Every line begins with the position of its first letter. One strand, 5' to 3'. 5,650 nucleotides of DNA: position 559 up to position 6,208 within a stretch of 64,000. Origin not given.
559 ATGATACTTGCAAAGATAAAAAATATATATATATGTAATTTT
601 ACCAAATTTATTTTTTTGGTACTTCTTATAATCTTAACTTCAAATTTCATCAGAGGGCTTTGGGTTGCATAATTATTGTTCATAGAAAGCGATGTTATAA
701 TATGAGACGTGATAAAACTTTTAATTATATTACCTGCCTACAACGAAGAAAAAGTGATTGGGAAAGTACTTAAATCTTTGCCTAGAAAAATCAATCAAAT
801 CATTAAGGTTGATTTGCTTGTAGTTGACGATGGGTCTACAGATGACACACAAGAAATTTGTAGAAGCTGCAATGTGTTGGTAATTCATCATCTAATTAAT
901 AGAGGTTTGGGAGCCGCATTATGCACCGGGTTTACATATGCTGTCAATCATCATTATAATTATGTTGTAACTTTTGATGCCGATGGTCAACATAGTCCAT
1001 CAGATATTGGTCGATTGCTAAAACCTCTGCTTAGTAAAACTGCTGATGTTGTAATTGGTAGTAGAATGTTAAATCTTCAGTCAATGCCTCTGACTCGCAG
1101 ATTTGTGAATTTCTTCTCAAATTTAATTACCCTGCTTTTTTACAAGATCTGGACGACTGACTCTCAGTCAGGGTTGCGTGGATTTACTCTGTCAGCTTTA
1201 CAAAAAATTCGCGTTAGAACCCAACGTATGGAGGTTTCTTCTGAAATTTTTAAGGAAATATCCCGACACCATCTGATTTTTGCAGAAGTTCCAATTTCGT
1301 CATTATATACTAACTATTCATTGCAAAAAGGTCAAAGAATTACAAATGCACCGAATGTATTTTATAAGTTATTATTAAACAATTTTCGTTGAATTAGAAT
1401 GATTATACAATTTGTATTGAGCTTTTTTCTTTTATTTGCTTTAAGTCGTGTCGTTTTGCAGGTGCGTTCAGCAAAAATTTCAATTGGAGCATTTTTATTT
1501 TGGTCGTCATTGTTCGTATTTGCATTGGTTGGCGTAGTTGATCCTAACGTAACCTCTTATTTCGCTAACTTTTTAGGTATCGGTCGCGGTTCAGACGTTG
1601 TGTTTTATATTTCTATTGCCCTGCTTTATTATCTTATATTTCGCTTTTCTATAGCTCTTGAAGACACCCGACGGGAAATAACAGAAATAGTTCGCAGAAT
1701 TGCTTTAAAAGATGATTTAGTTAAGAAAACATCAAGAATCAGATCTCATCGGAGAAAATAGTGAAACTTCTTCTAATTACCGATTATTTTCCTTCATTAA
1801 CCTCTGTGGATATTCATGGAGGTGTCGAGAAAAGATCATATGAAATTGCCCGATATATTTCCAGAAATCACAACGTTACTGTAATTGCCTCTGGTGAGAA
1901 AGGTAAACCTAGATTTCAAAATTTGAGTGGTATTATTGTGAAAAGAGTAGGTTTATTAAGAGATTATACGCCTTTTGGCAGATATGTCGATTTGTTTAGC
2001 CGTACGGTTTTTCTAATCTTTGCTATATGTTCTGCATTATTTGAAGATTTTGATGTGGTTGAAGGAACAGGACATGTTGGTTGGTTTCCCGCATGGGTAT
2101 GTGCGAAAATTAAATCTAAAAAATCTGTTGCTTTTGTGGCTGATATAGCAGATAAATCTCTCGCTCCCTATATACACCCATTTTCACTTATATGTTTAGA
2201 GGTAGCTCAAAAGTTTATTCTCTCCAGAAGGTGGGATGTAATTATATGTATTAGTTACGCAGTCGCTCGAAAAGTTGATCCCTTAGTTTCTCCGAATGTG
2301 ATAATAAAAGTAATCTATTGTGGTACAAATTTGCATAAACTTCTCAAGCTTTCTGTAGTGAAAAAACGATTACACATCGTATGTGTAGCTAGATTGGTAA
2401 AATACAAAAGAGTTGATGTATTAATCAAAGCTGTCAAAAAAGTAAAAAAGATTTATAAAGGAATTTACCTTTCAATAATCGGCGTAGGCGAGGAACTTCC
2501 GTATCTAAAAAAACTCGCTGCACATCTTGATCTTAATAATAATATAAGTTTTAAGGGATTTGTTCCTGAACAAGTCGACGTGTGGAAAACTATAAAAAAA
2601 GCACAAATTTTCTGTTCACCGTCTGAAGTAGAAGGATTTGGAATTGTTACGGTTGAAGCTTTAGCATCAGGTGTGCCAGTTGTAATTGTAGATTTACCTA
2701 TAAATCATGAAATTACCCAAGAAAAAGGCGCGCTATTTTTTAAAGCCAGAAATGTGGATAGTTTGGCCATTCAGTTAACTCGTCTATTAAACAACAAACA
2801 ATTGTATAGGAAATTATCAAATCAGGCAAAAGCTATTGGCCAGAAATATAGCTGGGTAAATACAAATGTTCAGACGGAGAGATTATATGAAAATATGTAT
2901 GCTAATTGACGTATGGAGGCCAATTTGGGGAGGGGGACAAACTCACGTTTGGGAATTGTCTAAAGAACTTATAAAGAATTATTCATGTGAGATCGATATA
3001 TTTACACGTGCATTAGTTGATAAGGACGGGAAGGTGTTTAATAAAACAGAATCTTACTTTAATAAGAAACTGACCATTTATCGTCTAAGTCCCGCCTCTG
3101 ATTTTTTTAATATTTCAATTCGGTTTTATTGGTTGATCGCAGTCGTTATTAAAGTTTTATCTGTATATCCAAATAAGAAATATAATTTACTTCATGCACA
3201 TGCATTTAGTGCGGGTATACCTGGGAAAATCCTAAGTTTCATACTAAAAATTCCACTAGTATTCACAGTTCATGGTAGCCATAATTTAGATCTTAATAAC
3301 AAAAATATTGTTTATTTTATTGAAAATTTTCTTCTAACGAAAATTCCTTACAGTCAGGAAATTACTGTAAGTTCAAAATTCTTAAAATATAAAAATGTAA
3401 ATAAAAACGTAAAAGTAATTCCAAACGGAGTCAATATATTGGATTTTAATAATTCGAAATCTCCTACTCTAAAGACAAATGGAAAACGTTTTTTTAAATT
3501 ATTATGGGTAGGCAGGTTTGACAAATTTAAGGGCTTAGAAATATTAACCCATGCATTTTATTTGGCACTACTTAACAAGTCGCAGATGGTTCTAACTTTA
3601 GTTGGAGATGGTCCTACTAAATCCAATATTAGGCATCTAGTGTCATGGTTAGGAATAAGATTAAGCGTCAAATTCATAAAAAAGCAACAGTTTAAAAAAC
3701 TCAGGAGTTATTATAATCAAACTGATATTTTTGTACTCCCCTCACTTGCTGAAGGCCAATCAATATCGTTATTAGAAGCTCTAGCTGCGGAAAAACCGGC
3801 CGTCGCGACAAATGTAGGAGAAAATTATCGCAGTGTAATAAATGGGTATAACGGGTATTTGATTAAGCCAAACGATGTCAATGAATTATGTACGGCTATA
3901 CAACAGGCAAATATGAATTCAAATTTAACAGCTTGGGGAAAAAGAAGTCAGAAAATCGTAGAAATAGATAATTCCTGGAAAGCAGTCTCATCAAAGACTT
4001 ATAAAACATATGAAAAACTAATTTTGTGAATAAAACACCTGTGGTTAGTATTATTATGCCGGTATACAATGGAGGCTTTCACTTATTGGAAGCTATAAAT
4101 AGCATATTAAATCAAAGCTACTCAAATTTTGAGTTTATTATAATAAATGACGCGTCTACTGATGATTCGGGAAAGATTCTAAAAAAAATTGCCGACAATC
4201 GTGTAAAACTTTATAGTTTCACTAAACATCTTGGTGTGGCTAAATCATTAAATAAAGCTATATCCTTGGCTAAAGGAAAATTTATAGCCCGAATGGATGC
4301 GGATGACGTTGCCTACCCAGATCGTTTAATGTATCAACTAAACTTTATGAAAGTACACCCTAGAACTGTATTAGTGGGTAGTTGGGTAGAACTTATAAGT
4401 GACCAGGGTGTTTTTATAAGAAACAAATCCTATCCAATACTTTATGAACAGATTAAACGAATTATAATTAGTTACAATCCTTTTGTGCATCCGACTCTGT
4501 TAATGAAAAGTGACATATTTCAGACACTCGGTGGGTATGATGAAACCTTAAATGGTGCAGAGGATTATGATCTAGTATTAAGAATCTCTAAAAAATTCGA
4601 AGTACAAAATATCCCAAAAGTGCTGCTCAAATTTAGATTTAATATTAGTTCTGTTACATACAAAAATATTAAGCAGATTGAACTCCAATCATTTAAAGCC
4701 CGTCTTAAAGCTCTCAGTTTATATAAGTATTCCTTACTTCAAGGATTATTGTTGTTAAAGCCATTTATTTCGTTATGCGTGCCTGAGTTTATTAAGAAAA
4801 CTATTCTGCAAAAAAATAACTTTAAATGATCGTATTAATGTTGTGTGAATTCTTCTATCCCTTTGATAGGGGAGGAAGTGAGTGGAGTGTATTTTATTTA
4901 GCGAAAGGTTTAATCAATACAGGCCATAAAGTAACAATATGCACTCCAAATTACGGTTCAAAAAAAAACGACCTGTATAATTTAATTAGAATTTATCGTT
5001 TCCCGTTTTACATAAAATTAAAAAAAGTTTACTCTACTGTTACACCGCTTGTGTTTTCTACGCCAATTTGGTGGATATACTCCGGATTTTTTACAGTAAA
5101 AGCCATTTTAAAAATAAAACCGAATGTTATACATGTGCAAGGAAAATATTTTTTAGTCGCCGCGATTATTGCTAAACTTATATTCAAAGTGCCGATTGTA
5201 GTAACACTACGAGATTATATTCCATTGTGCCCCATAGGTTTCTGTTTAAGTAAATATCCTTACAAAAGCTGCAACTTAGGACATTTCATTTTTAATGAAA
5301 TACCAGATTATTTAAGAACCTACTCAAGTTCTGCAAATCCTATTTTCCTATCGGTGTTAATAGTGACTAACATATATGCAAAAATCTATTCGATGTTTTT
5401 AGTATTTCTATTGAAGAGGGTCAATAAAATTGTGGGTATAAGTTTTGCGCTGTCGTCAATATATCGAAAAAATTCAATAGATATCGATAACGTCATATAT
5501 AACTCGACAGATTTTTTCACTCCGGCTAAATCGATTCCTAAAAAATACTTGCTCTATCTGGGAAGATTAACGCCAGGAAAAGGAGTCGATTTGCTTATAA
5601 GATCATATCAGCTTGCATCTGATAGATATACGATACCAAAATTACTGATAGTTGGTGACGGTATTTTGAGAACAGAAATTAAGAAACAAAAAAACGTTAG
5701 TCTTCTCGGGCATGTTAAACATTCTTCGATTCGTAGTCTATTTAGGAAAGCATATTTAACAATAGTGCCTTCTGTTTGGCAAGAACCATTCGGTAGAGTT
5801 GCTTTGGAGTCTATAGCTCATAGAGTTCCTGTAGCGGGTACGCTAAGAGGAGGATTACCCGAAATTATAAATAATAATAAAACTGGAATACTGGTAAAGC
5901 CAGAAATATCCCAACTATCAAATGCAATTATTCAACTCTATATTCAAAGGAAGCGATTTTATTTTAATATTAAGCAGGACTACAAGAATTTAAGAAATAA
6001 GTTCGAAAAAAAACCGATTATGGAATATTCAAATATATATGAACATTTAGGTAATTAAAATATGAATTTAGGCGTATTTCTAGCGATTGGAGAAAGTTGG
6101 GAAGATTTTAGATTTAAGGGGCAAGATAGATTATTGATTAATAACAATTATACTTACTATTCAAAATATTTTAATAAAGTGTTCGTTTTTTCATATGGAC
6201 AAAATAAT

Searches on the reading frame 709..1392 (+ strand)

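Call 14: search_protein_families(library=pfam, proteins=[window:709-1392:+], max_evalue=0.001)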
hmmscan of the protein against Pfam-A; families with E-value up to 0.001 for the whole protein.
window:709-1392:+ (227 aa): 2 families
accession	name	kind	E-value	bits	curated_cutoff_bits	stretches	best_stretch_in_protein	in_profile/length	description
PF00535.33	Glycos_transf_2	-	8e-28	97.9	23.3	1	6-165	2-165/168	Glycosyl transferase family 2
PF13641.12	Glyco_tranf_2_3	-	0.00054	20.5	27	1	5-126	4-130/230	Glycosyltransferase like family 2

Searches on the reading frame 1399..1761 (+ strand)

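Call 14: search_protein_families(library=pfam, proteins=[window:1399-1761:+], max_evalue=0.001)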
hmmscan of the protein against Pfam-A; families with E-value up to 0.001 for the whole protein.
window:1399-1761:+ (120 aa): 1 family
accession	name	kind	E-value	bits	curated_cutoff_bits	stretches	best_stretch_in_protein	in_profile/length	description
PF10066.14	DUF2304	-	1.9e-24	86.4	25.5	1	2-105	1-104/106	Uncharacterized conserved protein (DUF2304)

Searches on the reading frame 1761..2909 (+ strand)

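Call 14: search_protein_families(library=pfam, proteins=[window:1761-2909:+], max_evalue=0.001)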
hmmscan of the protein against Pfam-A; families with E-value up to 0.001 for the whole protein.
window:1761-2909:+ (382 aa): 4 families
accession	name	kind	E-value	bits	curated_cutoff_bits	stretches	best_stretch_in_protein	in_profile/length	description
PF00534.26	Glycos_transf_1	-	2.3e-37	128.6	26.4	1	200-357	12-170/172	Glycosyl transferases group 1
PF13692.12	Glyco_trans_1_4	-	4.5e-28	98.7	27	1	205-345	3-142/142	Glycosyl transferases group 1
PF20706.3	GT4-conflict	-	7.6e-12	45.3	26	1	201-309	195-310/385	Family 4 Glycosyltransferase in conflict systems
PF13439.12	Glyco_transf_4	-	1.8e-10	41.5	28.5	1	20-192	2-169/170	Glycosyltransferase Family 4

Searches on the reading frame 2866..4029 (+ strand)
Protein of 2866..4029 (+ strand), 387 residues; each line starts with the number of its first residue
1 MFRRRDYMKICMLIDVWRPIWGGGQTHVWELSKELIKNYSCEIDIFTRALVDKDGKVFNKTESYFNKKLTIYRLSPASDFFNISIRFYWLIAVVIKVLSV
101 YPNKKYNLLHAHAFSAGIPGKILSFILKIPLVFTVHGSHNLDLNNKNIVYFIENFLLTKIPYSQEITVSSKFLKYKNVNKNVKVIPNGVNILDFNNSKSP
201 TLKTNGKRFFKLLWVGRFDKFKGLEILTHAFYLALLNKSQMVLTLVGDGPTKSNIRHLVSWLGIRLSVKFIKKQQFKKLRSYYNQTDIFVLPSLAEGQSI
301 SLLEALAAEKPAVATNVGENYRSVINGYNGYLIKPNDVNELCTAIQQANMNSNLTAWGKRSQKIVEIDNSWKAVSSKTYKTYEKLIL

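Call 14: search_protein_families(library=pfam, proteins=[window:2866-4029:+], max_evalue=0.001)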
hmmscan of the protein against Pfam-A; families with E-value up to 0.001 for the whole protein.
window:2866-4029:+ (387 aa): 5 families
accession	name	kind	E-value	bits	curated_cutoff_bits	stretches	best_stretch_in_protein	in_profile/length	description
PF13692.12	Glyco_trans_1_4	-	4.4e-30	105.2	27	1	211-347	3-138/142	Glycosyl transferases group 1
PF00534.26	Glycos_transf_1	-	3e-29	102.2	26.4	1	210-352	16-159/172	Glycosyl transferases group 1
PF13439.12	Glyco_transf_4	-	3.7e-12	47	28.5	1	21-190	1-167/170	Glycosyltransferase Family 4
PF20706.3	GT4-conflict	-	1.5e-05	24.6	26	1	199-315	187-311/385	Family 4 Glycosyltransferase in conflict systems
PF13477.12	Glyco_trans_4_2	-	5.2e-05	23.9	23.4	1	83-160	54-132/139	Glycosyl transferase 4-like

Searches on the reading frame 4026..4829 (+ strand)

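Call 14: search_protein_families(library=pfam, proteins=[window:4026-4829:+], max_evalue=0.001)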
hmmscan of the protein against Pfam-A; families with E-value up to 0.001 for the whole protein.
window:4026-4829:+ (267 aa): 3 families
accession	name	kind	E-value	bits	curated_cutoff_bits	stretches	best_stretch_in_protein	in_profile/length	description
PF00535.33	Glycos_transf_2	-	3.5e-32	112.1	23.3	1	8-153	1-151/168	Glycosyl transferase family 2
PF10111.15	Glyco_tranf_2_2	-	8.2e-24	85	27.3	1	8-215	1-228/276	Glycosyltransferase like family 2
PF13641.12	Glyco_tranf_2_3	-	4.8e-11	43.5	27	1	7-189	3-196/230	Glycosyltransferase like family 2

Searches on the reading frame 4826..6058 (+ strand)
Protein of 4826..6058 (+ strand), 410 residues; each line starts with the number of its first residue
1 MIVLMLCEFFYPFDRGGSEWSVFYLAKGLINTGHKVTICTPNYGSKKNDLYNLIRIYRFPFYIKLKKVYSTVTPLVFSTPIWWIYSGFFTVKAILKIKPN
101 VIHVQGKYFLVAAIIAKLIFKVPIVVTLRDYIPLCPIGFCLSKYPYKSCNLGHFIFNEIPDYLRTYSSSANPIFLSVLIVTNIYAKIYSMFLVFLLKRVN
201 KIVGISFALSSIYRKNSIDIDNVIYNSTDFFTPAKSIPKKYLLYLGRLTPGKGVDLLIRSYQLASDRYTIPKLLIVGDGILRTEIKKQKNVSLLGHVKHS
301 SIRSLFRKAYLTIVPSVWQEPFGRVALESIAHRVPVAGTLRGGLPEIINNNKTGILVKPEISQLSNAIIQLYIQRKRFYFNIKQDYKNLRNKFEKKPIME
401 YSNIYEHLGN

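Call 14: search_protein_families(library=pfam, proteins=[window:4826-6058:+], max_evalue=0.001)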
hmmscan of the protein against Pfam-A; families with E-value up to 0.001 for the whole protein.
window:4826-6058:+ (410 aa): 5 families
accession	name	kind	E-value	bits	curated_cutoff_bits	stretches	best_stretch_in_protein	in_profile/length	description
PF00534.26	Glycos_transf_1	-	4.2e-26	92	26.4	1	237-375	13-159/172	Glycosyl transferases group 1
PF13692.12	Glyco_trans_1_4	-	1.3e-23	84.2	27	1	240-372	2-140/142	Glycosyl transferases group 1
PF13439.12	Glyco_transf_4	-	4.2e-13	50.1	28.5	1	16-133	2-108/170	Glycosyltransferase Family 4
PF13579.12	Glyco_trans_4_4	-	3.1e-07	31.3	29.7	1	16-132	1-105/158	Glycosyl transferase 4-like domain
PF20706.3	GT4-conflict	-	1.1e-05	25.1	26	1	241-354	199-326/385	Family 4 Glycosyltransferase in conflict systems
